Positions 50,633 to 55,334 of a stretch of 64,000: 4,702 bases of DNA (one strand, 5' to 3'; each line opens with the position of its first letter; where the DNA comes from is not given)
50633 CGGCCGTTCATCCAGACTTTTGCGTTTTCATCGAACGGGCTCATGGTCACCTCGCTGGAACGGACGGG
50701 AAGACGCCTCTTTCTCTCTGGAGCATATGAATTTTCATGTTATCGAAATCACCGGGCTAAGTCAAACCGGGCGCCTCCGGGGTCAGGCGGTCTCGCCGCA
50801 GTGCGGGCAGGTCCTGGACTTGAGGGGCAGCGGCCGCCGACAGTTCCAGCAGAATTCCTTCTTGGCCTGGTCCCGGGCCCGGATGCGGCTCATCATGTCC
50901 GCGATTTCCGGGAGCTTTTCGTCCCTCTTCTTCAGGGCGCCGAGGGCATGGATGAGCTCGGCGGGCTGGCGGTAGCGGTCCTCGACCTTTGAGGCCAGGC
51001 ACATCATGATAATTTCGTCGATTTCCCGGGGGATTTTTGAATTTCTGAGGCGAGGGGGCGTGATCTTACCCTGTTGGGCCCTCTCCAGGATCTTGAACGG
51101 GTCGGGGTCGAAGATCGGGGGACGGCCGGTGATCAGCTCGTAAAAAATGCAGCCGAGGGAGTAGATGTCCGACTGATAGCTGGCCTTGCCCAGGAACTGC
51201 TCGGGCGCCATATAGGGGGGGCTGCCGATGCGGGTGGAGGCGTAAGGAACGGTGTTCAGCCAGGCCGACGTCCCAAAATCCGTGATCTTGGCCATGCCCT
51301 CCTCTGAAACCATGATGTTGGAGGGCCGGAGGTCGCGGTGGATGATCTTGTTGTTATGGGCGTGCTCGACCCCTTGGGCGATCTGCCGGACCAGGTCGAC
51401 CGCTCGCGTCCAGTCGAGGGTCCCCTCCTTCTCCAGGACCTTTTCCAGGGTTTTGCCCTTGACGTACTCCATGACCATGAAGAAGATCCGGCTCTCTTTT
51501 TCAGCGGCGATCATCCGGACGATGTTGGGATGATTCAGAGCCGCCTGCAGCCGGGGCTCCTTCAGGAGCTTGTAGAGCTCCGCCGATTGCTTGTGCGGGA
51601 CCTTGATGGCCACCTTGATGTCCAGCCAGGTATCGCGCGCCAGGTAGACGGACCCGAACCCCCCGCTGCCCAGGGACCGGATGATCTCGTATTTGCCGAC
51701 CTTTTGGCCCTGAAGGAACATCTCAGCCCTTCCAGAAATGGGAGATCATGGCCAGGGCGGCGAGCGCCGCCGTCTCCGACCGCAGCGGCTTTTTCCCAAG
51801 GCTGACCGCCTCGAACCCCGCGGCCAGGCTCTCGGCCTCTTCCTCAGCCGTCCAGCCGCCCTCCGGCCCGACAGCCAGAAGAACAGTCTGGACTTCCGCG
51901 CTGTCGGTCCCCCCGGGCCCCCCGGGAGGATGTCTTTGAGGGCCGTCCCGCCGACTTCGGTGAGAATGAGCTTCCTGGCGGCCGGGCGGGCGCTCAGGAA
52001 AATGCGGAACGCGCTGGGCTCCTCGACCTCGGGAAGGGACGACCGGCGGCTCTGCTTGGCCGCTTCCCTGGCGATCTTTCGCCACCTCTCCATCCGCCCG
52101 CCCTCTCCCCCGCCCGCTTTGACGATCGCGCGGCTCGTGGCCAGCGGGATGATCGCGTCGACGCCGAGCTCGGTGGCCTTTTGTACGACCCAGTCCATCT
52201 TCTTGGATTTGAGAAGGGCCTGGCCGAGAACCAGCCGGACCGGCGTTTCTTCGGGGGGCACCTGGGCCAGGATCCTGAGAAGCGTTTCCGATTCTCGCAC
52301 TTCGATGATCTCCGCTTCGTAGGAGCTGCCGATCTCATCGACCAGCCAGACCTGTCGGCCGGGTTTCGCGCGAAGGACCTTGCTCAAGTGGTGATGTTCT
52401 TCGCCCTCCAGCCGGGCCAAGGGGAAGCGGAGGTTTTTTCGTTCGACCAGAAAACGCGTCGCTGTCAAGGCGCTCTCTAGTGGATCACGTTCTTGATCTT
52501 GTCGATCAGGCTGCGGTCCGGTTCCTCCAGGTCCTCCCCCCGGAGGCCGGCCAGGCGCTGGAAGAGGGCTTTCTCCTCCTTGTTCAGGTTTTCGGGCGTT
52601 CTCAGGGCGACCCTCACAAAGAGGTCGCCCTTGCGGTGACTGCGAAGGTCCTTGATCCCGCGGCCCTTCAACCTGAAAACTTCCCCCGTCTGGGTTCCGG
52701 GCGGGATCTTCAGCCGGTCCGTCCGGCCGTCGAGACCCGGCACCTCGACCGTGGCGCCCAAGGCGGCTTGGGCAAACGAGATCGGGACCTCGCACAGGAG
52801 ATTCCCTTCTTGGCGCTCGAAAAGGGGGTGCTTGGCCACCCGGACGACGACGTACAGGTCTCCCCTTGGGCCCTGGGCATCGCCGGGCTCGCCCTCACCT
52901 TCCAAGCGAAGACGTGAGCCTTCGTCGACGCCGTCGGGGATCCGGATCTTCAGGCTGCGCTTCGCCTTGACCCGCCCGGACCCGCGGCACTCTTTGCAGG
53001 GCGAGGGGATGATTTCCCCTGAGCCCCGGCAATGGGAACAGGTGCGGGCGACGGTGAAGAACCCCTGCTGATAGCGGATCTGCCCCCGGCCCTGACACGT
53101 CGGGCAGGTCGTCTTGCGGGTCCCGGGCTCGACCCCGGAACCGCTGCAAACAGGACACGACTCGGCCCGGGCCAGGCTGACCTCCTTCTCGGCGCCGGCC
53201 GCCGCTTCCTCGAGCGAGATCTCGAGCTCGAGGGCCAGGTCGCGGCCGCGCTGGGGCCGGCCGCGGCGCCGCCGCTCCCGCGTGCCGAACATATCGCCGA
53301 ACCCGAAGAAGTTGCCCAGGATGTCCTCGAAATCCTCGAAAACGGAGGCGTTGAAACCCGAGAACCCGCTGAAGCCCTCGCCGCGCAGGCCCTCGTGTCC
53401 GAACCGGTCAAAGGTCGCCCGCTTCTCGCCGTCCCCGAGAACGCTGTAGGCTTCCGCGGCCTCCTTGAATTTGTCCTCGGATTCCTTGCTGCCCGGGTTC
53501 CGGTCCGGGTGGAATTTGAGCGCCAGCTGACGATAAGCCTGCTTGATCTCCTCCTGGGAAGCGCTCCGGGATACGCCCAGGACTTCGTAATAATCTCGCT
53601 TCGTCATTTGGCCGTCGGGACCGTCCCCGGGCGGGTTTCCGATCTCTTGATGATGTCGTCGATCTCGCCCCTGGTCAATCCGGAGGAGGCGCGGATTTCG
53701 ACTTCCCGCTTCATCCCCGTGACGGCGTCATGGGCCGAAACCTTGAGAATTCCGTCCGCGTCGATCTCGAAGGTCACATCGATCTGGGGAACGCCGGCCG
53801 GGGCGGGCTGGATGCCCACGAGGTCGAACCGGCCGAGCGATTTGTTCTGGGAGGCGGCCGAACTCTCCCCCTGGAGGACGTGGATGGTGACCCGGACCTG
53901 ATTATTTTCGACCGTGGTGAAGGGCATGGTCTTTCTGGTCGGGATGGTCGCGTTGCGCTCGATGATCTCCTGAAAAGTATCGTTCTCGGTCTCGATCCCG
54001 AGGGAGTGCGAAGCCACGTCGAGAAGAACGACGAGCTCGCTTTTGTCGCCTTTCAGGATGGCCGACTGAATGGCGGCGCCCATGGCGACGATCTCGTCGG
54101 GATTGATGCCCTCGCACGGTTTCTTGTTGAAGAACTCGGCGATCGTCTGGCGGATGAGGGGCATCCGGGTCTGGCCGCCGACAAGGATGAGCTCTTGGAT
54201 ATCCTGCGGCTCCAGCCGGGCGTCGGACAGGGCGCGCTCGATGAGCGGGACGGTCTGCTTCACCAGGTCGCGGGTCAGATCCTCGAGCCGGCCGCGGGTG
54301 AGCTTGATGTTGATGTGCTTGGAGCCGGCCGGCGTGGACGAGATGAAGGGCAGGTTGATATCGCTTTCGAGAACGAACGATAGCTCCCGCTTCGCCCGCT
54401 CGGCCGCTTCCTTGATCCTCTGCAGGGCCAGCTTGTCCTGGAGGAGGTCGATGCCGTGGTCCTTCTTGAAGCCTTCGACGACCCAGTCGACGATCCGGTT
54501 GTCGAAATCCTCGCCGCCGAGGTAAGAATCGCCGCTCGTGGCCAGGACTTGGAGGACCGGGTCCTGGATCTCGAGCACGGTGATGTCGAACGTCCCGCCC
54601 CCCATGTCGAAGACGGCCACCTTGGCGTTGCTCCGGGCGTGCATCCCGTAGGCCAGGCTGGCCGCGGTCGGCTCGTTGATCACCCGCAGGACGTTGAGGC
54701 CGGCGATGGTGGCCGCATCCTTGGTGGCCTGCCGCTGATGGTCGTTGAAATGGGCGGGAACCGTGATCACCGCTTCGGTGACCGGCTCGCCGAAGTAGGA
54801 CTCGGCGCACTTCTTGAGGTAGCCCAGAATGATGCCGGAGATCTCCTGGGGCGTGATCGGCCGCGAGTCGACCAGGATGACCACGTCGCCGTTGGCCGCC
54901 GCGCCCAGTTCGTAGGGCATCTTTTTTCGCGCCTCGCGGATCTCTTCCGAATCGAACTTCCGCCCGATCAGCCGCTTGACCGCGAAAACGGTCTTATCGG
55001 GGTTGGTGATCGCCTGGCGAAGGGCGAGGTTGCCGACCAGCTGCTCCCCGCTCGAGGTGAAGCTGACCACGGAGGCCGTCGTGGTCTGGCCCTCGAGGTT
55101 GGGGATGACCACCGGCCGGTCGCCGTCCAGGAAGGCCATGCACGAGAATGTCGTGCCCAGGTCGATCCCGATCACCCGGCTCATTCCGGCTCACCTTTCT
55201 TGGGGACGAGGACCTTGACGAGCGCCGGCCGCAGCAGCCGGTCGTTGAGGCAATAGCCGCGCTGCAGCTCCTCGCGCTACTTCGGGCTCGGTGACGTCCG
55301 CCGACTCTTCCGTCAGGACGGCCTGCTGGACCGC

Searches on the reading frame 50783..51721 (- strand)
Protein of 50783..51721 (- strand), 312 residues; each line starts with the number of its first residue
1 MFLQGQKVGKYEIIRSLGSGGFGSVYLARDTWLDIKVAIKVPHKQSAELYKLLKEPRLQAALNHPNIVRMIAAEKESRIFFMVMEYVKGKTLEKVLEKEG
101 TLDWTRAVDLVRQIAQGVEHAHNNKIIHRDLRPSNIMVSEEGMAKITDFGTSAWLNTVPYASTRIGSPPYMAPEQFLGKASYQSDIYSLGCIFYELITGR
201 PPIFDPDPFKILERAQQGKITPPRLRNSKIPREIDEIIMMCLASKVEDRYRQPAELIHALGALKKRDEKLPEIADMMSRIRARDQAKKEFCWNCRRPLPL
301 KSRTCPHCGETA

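Call 72: search_protein_families(library=pfam, proteins=[window:50783-51721:-], max_evalue=0.000001)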
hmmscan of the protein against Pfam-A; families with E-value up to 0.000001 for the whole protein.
window:50783-51721:- (312 aa): 3 families
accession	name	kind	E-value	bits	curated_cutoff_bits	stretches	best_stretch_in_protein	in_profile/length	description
PF00069.31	Pkinase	-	2e-55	188.4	31.7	1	11-251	1-253/263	Protein kinase domain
PF07714.23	PK_Tyr_Ser-Thr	-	1.3e-42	146.3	23.1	1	13-250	3-249/258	Protein tyrosine and serine/threonine kinase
PF03109.22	ABC1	-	8.3e-07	28.8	22.9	0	81-153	144-215/244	ABC1 atypical kinase-like domain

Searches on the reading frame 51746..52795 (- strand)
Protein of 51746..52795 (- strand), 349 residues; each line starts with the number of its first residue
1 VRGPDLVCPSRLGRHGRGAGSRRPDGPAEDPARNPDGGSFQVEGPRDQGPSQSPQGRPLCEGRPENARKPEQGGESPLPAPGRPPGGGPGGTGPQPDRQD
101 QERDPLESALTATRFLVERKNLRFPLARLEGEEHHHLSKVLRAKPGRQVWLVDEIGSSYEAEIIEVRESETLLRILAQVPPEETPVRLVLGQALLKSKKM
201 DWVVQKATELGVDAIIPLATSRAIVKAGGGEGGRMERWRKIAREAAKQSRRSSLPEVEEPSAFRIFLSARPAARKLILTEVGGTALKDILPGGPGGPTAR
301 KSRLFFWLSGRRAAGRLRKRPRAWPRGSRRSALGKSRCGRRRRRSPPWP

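Call 72: search_protein_families(library=pfam, proteins=[window:51746-52795:-], max_evalue=0.000001)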
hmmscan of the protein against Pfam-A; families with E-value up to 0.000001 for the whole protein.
window:51746-52795:- (349 aa): 2 families
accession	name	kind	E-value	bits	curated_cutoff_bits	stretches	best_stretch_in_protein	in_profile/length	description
PF04452.19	Methyltrans_RNA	-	3.2e-27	95.6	23.9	1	183-288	2-108/165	RNA methyltransferase domain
PF20260.4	PUA_4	-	7e-07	29.7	23.9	1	129-168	1-40/48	RNA methyltransferase PUA domain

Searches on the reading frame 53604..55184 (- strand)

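Call 72: search_protein_families(library=pfam, proteins=[window:53604-55184:-], max_evalue=0.000001)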
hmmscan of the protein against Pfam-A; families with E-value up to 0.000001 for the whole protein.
window:53604-55184:- (526 aa): 2 families
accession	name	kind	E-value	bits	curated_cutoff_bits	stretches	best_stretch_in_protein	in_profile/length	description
PF00012.26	HSP70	-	8e-204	678.7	20.6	1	4-517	1-516/599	Hsp70 protein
PF06723.19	MreB_Mbl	-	2.1e-12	47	27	1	135-372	93-317/327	MreB/Mbl protein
